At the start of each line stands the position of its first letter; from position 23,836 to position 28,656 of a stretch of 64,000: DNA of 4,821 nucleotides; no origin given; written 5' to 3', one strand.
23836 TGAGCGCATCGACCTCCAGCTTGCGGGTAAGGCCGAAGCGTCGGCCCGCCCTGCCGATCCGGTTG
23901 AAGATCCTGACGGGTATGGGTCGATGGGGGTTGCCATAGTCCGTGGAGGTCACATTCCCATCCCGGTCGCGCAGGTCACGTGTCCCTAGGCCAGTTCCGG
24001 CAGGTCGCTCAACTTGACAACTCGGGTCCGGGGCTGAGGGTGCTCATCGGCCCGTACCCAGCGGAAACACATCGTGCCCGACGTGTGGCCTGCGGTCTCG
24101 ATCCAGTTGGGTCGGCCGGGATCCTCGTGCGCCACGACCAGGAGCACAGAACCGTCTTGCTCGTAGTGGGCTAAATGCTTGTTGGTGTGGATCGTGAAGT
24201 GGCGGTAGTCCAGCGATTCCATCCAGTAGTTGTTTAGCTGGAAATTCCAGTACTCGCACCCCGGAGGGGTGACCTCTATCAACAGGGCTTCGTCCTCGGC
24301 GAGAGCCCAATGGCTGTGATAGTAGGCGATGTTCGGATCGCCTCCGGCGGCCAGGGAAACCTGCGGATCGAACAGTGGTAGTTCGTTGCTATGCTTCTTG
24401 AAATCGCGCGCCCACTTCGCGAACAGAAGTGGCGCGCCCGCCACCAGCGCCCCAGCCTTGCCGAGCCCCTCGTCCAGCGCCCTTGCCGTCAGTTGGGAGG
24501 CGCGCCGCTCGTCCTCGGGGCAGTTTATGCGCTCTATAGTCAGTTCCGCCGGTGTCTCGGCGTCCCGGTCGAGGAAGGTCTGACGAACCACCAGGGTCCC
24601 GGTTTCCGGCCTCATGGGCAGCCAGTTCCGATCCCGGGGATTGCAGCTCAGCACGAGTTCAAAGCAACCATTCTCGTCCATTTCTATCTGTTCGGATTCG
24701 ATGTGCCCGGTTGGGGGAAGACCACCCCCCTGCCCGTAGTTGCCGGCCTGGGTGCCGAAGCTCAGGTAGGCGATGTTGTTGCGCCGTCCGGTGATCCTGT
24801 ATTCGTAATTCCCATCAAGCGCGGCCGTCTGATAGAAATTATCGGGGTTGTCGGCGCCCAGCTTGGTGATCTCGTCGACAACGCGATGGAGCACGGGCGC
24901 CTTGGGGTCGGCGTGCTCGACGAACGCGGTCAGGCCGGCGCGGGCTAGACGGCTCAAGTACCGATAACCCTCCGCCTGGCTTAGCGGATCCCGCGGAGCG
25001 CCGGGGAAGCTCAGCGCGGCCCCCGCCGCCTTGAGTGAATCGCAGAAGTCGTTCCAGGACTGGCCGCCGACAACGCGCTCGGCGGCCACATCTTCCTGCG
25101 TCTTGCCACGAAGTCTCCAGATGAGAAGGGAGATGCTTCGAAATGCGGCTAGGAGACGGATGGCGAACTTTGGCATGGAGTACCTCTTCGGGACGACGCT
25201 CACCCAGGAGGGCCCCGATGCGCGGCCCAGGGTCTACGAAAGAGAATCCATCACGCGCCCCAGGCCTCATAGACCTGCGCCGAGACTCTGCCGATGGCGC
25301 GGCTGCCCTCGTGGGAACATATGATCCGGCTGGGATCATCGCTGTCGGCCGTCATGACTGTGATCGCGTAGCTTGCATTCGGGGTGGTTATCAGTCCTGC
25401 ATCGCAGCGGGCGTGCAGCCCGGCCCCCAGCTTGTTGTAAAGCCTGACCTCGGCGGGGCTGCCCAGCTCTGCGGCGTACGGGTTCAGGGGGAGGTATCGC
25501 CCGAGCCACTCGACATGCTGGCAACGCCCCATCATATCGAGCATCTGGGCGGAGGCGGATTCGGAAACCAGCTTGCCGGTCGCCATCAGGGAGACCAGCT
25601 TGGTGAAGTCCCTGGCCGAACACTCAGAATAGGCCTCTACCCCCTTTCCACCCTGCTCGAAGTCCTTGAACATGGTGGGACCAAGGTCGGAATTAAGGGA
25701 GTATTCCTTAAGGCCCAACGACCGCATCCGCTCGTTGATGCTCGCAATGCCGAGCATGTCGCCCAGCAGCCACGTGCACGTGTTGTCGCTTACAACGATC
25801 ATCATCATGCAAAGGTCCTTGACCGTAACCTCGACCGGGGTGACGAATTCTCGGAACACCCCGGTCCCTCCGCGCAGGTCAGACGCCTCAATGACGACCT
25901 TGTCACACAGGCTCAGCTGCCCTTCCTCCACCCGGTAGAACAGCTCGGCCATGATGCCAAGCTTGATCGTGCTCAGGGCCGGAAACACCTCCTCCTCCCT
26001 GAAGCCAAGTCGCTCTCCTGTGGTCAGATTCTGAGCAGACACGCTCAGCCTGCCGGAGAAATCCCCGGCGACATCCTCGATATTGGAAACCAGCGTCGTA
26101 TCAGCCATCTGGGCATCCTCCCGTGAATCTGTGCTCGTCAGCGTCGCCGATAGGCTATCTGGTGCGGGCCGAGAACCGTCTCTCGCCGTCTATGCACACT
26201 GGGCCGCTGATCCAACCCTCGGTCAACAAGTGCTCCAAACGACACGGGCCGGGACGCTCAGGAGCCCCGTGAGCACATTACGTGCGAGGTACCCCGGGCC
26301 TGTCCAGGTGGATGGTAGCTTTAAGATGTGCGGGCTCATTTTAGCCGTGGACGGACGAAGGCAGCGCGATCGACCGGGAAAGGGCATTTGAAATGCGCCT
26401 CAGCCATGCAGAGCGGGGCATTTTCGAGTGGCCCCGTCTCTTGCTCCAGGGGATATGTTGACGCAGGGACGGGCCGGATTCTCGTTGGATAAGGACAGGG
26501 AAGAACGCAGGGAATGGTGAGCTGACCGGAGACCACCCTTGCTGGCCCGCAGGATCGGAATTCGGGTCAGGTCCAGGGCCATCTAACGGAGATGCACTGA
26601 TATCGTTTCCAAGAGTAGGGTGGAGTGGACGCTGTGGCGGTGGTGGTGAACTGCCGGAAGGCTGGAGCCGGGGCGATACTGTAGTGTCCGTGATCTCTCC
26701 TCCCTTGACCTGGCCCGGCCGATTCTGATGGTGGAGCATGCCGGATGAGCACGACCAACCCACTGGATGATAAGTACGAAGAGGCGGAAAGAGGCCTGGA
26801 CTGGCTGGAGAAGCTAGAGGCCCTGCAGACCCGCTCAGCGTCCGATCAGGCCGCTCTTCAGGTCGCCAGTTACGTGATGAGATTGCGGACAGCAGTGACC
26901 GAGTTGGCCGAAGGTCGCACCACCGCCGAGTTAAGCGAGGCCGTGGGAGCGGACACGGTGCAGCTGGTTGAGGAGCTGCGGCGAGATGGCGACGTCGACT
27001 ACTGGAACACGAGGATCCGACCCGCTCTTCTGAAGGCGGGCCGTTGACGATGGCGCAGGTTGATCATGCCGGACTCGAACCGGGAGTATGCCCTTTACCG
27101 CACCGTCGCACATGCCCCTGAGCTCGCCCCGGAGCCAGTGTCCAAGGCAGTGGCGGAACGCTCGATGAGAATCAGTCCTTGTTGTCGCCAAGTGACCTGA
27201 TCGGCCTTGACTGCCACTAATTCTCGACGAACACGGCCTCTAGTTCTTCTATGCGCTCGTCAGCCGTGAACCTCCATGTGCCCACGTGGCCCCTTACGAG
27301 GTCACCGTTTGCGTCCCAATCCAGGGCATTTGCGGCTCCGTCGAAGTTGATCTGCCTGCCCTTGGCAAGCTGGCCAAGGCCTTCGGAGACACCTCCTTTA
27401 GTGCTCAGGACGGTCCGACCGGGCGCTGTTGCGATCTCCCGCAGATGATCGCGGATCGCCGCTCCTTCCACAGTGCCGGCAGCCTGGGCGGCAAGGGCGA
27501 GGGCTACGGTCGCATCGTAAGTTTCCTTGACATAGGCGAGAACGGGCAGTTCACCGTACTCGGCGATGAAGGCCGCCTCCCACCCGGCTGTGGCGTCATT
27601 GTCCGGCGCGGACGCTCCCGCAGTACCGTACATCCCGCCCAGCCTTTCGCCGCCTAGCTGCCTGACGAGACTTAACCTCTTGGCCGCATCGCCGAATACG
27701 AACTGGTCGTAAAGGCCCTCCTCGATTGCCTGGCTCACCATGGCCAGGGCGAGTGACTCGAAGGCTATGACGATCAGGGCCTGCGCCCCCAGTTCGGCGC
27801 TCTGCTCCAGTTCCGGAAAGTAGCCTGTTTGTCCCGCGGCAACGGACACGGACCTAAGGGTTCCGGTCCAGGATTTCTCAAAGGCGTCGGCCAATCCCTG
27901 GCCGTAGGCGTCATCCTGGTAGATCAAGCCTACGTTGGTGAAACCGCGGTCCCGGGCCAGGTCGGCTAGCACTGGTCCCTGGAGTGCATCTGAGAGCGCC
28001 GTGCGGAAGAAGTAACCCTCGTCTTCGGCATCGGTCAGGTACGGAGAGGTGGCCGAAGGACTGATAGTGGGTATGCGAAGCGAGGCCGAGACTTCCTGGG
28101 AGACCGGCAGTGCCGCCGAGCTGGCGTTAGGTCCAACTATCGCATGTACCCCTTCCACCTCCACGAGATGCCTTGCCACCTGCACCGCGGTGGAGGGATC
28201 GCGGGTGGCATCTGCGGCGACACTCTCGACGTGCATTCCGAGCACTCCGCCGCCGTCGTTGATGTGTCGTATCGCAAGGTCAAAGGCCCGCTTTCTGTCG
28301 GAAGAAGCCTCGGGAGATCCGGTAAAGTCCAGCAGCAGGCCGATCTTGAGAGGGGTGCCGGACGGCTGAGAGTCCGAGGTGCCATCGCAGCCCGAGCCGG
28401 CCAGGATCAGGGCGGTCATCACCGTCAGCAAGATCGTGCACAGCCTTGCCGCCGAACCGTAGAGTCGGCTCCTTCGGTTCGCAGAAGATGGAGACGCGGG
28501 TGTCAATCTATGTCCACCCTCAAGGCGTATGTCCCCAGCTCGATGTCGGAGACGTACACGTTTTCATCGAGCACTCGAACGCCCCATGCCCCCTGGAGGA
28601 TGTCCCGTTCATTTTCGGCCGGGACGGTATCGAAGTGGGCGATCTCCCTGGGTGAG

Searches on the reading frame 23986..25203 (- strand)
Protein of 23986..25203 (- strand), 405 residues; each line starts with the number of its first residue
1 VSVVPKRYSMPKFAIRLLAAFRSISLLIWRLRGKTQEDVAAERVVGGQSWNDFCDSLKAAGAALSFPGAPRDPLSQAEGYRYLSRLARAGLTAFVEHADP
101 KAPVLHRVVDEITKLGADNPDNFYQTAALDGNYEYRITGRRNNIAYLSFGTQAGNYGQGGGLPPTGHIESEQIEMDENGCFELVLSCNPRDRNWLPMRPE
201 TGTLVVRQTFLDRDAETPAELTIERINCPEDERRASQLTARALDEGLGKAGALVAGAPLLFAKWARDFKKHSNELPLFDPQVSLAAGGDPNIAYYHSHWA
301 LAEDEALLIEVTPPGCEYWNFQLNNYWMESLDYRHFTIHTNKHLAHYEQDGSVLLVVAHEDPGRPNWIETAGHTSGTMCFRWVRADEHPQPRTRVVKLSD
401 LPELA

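Call 50: search_protein_families(library=pfam, proteins=[window:23986-25203:-], max_evalue=0.00001)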
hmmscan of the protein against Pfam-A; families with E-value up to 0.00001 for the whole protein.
window:23986-25203:- (405 aa): 1 family
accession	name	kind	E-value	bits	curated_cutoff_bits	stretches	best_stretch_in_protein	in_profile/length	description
PF06742.16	DUF1214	-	8.3e-07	30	25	0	313-382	31-107/112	Protein of unknown function (DUF1214)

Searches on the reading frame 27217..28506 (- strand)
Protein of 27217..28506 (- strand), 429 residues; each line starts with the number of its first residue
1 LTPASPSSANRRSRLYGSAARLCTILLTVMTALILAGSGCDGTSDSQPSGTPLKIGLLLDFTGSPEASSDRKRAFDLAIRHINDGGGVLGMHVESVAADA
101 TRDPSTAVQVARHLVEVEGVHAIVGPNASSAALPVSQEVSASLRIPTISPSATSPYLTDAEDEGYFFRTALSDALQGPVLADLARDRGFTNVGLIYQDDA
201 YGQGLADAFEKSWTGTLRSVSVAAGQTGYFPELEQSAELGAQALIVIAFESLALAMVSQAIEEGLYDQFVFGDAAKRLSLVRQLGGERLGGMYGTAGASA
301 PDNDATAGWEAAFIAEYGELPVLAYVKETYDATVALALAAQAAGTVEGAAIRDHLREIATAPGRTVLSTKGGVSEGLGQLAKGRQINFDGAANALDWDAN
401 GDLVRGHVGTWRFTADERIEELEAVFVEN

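Call 50: search_protein_families(library=pfam, proteins=[window:27217-28506:-], max_evalue=0.00001)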
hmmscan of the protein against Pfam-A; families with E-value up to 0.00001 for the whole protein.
window:27217-28506:- (429 aa): 3 families
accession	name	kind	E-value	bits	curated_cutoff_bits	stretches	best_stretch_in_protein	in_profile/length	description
PF13458.12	Peripla_BP_6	-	5.9e-50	171.3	31.7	1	52-359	1-312/343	Periplasmic binding protein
PF01094.35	ANF_receptor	-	1.5e-33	116.7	25.4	1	71-407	2-344/353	Receptor family ligand binding region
PF13433.12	Peripla_BP_5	-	4.7e-10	39.5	27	1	53-131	1-80/363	Periplasmic binding protein domain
